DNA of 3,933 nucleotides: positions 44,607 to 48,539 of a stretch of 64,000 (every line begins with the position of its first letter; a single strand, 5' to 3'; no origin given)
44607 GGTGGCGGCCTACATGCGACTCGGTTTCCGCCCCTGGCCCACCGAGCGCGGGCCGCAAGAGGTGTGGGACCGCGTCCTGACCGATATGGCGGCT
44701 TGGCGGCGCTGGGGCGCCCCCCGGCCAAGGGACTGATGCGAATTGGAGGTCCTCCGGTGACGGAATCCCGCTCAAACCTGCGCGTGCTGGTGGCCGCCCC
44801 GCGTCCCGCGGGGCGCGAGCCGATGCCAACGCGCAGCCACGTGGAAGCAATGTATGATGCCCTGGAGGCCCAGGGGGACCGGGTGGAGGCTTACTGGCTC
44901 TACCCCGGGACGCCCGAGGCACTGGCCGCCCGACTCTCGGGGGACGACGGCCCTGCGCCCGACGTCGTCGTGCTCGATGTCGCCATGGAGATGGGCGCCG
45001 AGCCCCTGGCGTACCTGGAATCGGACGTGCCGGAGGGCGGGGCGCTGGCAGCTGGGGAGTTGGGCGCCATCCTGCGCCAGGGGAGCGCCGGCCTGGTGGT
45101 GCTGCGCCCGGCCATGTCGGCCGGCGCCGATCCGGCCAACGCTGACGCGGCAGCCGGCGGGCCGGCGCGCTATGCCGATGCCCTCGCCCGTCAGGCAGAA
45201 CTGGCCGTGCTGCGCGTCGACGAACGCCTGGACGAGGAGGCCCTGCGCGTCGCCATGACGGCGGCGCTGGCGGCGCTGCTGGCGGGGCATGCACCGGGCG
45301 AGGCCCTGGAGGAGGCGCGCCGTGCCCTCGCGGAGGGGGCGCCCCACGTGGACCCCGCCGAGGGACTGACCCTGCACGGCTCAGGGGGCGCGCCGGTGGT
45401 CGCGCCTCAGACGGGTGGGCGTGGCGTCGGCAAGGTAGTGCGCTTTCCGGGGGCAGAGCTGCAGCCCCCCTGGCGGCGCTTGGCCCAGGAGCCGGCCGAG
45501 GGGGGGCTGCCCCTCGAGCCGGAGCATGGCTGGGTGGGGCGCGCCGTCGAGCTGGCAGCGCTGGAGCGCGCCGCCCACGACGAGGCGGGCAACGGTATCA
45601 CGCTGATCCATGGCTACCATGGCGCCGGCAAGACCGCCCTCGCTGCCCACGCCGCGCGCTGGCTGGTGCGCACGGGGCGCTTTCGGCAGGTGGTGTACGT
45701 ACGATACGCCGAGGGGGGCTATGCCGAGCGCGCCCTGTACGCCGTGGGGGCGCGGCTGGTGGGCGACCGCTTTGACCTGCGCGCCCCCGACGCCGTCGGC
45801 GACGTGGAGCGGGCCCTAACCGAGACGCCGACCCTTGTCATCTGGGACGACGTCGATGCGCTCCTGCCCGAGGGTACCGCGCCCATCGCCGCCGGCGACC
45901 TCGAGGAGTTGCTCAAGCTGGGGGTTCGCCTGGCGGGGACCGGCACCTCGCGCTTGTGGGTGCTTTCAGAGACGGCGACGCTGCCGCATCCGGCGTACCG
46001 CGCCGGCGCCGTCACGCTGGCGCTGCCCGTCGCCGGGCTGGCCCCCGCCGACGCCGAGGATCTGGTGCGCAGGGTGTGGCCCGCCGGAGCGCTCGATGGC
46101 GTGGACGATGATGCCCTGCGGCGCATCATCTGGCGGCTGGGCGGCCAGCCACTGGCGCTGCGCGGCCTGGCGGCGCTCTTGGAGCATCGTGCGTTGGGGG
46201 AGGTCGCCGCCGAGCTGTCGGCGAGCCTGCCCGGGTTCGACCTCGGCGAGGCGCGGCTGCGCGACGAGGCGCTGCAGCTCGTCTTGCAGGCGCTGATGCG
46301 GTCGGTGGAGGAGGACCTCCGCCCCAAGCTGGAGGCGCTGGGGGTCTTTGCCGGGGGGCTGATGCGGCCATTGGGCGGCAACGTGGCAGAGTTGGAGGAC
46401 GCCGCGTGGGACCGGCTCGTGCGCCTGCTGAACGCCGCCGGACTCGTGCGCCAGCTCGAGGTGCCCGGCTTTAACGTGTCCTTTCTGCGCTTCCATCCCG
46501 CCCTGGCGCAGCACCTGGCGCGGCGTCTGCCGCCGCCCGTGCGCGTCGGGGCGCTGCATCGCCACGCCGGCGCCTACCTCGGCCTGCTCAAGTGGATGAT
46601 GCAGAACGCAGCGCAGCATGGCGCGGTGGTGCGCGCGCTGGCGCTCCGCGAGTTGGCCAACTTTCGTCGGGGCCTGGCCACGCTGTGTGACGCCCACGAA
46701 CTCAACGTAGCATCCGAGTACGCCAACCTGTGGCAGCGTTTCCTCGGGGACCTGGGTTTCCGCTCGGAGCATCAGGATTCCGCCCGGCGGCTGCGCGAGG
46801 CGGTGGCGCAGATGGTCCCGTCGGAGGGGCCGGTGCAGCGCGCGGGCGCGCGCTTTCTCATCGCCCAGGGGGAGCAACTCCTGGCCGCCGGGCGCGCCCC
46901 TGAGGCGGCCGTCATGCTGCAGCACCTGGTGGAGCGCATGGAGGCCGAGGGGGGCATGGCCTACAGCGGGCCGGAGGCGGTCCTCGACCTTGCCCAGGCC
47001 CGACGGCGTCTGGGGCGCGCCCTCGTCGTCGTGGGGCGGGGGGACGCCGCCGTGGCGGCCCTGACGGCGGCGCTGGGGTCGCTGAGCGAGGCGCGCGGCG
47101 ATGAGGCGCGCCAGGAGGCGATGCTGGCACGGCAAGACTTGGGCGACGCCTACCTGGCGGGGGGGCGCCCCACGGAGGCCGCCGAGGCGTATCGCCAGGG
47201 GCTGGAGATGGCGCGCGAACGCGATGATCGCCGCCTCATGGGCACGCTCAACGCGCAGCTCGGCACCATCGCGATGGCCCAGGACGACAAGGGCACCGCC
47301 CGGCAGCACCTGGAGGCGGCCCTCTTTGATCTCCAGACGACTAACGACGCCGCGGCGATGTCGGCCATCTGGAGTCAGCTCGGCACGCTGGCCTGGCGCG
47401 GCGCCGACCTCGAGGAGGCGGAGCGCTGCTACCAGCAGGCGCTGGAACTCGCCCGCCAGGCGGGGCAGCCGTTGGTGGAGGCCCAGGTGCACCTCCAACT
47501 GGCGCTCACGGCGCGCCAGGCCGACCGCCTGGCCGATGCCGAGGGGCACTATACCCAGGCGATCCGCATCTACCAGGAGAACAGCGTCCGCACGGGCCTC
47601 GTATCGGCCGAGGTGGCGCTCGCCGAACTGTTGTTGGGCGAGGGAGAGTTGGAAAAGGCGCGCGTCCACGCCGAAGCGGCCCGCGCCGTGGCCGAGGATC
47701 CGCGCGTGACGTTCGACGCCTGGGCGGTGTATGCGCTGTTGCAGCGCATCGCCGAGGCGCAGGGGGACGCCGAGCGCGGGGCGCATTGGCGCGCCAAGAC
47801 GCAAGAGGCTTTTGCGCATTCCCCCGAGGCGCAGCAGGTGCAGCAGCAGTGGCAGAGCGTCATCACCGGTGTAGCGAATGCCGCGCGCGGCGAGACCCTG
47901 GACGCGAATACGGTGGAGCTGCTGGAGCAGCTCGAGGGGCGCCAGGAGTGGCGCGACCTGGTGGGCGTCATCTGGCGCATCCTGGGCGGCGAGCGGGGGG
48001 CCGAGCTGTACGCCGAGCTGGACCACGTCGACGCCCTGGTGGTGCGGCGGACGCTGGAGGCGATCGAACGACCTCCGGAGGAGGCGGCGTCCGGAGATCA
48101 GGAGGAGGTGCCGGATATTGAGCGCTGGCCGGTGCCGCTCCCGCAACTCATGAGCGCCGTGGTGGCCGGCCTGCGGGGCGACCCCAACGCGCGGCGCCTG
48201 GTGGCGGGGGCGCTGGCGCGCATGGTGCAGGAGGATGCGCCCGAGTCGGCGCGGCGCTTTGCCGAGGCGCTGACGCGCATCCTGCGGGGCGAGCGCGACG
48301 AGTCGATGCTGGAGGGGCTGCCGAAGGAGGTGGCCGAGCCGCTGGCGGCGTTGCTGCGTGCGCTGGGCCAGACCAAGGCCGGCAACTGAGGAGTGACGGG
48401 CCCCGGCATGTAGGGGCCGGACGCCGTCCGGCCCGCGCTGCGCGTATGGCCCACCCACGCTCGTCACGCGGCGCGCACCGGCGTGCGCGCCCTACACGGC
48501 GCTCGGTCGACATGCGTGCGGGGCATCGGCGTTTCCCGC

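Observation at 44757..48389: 1,210-aa STAND protein: apparently catalytically dead CHAT-like domain + NB-ARC + TPR sensor + duplicated C-terminal 'ILxGERx' module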

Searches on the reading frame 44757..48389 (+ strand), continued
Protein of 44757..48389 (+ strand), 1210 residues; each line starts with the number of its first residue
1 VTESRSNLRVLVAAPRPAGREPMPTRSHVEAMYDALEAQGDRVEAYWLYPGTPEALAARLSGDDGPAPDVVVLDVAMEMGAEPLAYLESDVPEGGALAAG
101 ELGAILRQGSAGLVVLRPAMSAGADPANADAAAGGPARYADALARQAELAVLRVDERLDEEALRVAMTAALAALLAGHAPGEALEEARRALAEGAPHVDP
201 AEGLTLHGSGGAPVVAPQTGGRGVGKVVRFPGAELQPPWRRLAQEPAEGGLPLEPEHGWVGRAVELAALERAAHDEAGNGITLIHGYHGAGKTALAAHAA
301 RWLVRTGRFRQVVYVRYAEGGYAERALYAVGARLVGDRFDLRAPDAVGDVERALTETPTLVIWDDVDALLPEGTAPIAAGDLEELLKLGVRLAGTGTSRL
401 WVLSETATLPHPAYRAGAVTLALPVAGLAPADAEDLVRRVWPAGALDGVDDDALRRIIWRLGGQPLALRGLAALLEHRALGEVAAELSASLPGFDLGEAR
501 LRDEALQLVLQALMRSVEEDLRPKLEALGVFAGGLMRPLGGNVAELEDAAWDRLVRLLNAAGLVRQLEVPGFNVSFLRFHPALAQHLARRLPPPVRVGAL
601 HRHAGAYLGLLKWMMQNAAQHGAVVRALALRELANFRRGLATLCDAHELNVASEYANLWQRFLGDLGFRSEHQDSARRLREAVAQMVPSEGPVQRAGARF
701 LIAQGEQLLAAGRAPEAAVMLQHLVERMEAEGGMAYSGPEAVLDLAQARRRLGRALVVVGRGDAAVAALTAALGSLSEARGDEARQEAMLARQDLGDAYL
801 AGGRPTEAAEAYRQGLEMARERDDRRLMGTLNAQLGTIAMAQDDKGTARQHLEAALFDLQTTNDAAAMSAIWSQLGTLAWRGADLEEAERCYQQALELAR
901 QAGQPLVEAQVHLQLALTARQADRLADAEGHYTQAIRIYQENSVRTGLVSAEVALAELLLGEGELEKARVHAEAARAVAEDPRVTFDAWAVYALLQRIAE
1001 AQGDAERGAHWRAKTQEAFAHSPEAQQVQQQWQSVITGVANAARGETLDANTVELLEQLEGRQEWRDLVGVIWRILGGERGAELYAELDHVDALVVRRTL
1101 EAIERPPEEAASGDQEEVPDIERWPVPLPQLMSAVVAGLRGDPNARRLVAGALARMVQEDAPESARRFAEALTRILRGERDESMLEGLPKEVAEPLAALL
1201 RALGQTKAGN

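Call 19: find_encoding_contigs(protein=P0004, flank=10000, max_places=2)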
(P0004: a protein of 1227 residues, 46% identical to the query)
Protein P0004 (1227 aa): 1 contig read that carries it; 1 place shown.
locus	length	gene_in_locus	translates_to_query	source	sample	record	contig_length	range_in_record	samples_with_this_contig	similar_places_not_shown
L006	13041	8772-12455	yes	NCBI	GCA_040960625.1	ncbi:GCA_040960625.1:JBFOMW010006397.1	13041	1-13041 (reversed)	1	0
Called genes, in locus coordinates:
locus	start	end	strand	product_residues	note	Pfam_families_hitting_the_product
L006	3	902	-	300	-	?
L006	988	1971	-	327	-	PF01745:IPT (weak), PF13238:AAA_18 (faint), PF01715:IPPT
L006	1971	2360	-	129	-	PF01939:NucS_C (weak), PF02021:UPF0102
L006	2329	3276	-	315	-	PF01734:Patatin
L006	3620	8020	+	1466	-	PF25023:TEN_YD-shell (weak), PF05593:RHS_repeat, PF25023:TEN_YD-shell, PF05593:RHS_repeat, PF25023:TEN_YD-shell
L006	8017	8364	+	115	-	PF05593:RHS_repeat (faint)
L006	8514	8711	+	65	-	-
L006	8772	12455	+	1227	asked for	PF13191:AAA_16 (weak), PF07719:TPR_2 (faint), PF13181:TPR_8 (faint), PF17874:TPR_MalT, PF13424:TPR_12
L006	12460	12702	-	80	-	-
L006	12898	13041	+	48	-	?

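Call 20: find_encoding_contigs(protein=P0009, flank=10000, max_places=2)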
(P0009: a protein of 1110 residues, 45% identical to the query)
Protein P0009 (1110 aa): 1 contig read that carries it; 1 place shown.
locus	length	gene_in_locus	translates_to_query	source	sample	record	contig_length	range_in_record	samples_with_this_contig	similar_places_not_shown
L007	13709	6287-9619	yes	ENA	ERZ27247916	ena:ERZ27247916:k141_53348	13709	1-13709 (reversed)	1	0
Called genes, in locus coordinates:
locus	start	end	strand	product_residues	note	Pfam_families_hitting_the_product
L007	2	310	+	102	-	?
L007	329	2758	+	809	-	PF01510:Amidase_2, PF17957:Big_7 (weak)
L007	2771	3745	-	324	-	PF04773:FecR, PF01476:LysM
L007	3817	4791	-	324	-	PF01745:IPT (weak), PF01715:IPPT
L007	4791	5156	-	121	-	PF01939:NucS_C (weak), PF02021:UPF0102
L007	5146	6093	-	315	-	PF01734:Patatin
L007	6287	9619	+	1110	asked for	PF12770:CHAT (faint), PF13191:AAA_16, PF13401:AAA_22 (weak), PF20720:nSTAND3 (faint), PF07719:TPR_2 (faint), PF13181:TPR_8 (faint), PF13424:TPR_12 (weak), PF17874:TPR_MalT, +1 more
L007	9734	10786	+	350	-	PF13428:TPR_14 (faint), PF14559:TPR_19 (faint), PF13174:TPR_6 (faint), PF00515:TPR_1 (faint), PF07719:TPR_2 (faint), PF13181:TPR_8 (faint), PF13371:TPR_9 (weak), PF13432:TPR_16 (weak), +2 more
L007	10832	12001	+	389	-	PF00155:Aminotran_1_2 (weak), PF00266:Aminotran_5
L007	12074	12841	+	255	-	PF07796:DUF1638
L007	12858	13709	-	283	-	?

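Call 21: find_encoding_contigs(protein=P0014, flank=10000, max_places=2)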
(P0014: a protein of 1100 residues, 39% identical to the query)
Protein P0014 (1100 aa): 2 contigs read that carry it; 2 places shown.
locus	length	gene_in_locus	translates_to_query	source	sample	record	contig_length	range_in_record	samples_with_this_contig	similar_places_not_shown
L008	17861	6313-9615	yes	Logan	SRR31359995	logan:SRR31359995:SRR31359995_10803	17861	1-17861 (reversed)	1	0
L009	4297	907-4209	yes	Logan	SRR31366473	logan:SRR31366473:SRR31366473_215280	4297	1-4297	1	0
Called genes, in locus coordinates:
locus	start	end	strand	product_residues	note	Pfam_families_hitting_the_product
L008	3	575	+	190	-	?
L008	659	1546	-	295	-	PF18917:LiaI-LiaF-like_TM1, PF22570:LiaF-TM (weak), PF17115:Toast_rack_N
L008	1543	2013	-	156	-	PF04024:PspC, PF18917:LiaI-LiaF-like_TM1 (weak), PF22570:LiaF-TM (weak)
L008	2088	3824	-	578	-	PF02518:HATPase_c, PF13589:HATPase_c_3, PF01119:DNA_mis_repair, PF08676:MutL_C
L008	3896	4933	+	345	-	PF00892:EamA, PF03151:TPT (faint), PF00892:EamA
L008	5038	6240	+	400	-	PF00155:Aminotran_1_2, PF12897:Asp_aminotransf (weak)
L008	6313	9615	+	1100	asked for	PF07719:TPR_2 (faint), PF17874:TPR_MalT (weak), PF00515:TPR_1 (faint), PF13181:TPR_8 (faint), PF13424:TPR_12, PF22860:DUF7017 (faint), PF13424:TPR_12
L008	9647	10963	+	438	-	PF02450:LCAT, PF12697:Abhydrolase_6 (weak), PF02089:Palm_thioest (weak), PF07819:PGAP1, PF12146:Hydrolase_4 (weak), PF00561:Abhydrolase_1 (weak)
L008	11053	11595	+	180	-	PF02632:BioY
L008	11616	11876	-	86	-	PF13560:HTH_31 (weak), PF01381:HTH_3 (weak)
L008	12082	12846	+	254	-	PF01135:PCMT (weak), PF13489:Methyltransf_23, PF01209:Ubie_methyltran, PF13847:Methyltransf_31, PF08241:Methyltransf_11, PF08242:Methyltransf_12, PF13649:Methyltransf_25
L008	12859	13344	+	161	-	PF00583:Acetyltransf_1, PF13673:Acetyltransf_10, PF13508:Acetyltransf_7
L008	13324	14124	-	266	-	PF16917:BPL_LplA_LipB_2 (faint), PF03099:BPL_LplA_LipB, PF02237:BPL_C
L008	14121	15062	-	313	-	PF01509:TruB_N, PF16198:TruB_C_2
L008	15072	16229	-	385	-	PF00465:Fe-ADH, PF13685:Fe-ADH_2, PF25137:ADH_Fe_C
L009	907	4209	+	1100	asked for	PF07719:TPR_2 (faint), PF17874:TPR_MalT (weak), PF00515:TPR_1 (faint), PF13181:TPR_8 (faint), PF13424:TPR_12, PF22860:DUF7017 (faint), PF13424:TPR_12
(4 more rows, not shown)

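Call 22: find_encoding_contigs(protein=P0010, flank=10000, max_places=2)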
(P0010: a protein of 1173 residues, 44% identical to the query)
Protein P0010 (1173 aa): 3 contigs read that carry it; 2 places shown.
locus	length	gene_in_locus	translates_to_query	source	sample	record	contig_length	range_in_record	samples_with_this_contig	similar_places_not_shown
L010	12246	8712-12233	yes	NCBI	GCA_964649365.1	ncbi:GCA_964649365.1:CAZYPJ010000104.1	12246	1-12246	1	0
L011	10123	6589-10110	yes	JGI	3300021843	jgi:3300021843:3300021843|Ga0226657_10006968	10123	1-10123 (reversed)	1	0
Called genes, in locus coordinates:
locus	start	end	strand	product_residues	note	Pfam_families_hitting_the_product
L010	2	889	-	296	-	?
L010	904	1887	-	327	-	PF19300:BPD_transp_1_N, PF00528:BPD_transp_1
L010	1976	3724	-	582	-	PF00496:SBP_bac_5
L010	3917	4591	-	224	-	PF00072:Response_reg, PF00196:GerE, PF08281:Sigma70_r4_2 (weak)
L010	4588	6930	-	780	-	PF02743:dCache_1, PF00672:HAMP, PF13185:GAF_2, PF13492:GAF_3, PF07730:HisKA_3, PF13581:HATPase_c_2 (weak), PF02518:HATPase_c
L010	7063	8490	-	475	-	PF04055:Radical_SAM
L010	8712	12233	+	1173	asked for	PF13401:AAA_22 (faint), PF07719:TPR_2 (faint), PF13424:TPR_12, PF17874:TPR_MalT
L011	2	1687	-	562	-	?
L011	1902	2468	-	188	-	-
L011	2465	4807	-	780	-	PF02743:dCache_1, PF00672:HAMP, PF13185:GAF_2, PF13492:GAF_3, PF07730:HisKA_3, PF13581:HATPase_c_2 (weak), PF02518:HATPase_c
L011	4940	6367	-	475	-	PF04055:Radical_SAM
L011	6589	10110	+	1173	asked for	PF13401:AAA_22 (faint), PF07719:TPR_2 (faint), PF13424:TPR_12, PF17874:TPR_MalT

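Call 80: find_encoding_contigs(protein=P0002, flank=6000, max_places=1)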
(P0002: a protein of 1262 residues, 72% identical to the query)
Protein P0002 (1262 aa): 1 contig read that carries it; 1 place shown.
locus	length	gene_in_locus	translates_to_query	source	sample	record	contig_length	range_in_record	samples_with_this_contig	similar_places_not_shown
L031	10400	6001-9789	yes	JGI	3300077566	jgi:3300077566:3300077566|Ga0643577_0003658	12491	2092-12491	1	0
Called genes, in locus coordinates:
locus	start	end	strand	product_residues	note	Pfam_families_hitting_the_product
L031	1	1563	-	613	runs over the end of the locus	PF00664:ABC_membrane, PF00005:ABC_tran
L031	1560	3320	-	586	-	PF00664:ABC_membrane, PF00005:ABC_tran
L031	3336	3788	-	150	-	PF01978:TrmB (faint), PF22381:Staph_reg_Sar_Rot, PF12802:MarR_2, PF01047:MarR, PF13463:HTH_27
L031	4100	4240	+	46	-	-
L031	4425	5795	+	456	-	PF01784:DUF34_NIF3, PF00583:Acetyltransf_1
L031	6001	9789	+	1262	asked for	PF13401:AAA_22 (weak), PF07719:TPR_2 (faint), PF13181:TPR_8 (faint), PF00515:TPR_1 (faint), PF13424:TPR_12 (weak), PF17874:TPR_MalT, PF13424:TPR_12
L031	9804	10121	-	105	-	PF13560:HTH_31 (weak)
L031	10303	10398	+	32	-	?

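Call 81: find_encoding_contigs(protein=P0003, flank=6000, max_places=1)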
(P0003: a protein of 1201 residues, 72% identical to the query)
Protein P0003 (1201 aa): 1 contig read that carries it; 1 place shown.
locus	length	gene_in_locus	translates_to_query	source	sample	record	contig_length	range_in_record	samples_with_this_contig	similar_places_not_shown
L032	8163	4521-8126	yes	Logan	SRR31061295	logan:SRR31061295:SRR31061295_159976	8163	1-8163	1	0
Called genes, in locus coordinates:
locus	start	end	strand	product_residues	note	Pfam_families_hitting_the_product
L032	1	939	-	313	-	?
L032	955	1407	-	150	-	PF01978:TrmB (faint), PF22381:Staph_reg_Sar_Rot, PF12802:MarR_2, PF01047:MarR, PF13463:HTH_27 (weak)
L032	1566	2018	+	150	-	PF00903:Glyoxalase (weak), PF13669:Glyoxalase_4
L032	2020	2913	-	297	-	PF00892:EamA, PF03151:TPT (weak), PF10639:TMEM234 (weak), PF00892:EamA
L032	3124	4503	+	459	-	PF01784:DUF34_NIF3, PF13508:Acetyltransf_7 (faint), PF00583:Acetyltransf_1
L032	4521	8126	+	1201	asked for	PF07719:TPR_2 (faint), PF13401:AAA_22 (weak), PF00515:TPR_1 (faint), PF13181:TPR_8 (faint), PF13424:TPR_12 (weak), PF17874:TPR_MalT, PF13424:TPR_12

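Call 90: list_cluster_members(proteins=[window:44757-48389:+, P0001, P0005])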
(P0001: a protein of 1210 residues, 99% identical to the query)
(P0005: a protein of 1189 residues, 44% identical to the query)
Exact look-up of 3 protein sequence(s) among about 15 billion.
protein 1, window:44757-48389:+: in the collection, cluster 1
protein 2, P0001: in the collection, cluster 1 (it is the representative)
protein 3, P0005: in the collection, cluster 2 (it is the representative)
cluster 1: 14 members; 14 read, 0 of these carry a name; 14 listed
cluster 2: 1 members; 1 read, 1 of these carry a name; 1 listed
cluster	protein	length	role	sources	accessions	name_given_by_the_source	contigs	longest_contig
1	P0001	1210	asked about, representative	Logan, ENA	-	-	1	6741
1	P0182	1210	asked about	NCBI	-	-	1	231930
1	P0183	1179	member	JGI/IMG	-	-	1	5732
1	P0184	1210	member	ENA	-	-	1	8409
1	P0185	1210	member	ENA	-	-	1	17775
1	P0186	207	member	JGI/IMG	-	-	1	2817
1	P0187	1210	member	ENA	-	-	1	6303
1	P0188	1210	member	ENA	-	-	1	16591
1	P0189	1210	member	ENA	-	-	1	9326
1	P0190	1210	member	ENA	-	-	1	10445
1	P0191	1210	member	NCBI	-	-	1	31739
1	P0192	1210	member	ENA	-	-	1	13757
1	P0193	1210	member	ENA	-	-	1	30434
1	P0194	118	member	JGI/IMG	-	-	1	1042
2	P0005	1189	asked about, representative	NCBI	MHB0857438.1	MAG: tetratricopeptide repeat protein [Anaerolineae bacterium]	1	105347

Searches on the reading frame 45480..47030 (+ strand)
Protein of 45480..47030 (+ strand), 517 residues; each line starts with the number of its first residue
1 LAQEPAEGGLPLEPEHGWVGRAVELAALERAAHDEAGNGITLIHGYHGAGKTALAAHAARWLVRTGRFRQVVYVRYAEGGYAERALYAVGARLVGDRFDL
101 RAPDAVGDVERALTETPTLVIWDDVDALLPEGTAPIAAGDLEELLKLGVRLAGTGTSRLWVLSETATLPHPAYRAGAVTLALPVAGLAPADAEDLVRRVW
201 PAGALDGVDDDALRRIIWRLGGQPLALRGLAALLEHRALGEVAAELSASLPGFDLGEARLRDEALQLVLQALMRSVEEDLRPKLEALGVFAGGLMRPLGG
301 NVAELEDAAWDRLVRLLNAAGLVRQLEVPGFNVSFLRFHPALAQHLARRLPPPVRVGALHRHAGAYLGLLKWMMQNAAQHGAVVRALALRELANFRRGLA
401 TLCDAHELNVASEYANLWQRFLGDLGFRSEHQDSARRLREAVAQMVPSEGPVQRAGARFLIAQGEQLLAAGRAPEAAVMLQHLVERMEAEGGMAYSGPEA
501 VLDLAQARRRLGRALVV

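Call 70: search_solved_structures(query=window:45480-47030:+, max_evalue=0.01)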
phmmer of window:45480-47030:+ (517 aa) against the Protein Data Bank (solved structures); distinct sequences matched with E-value up to 0.01: 0.
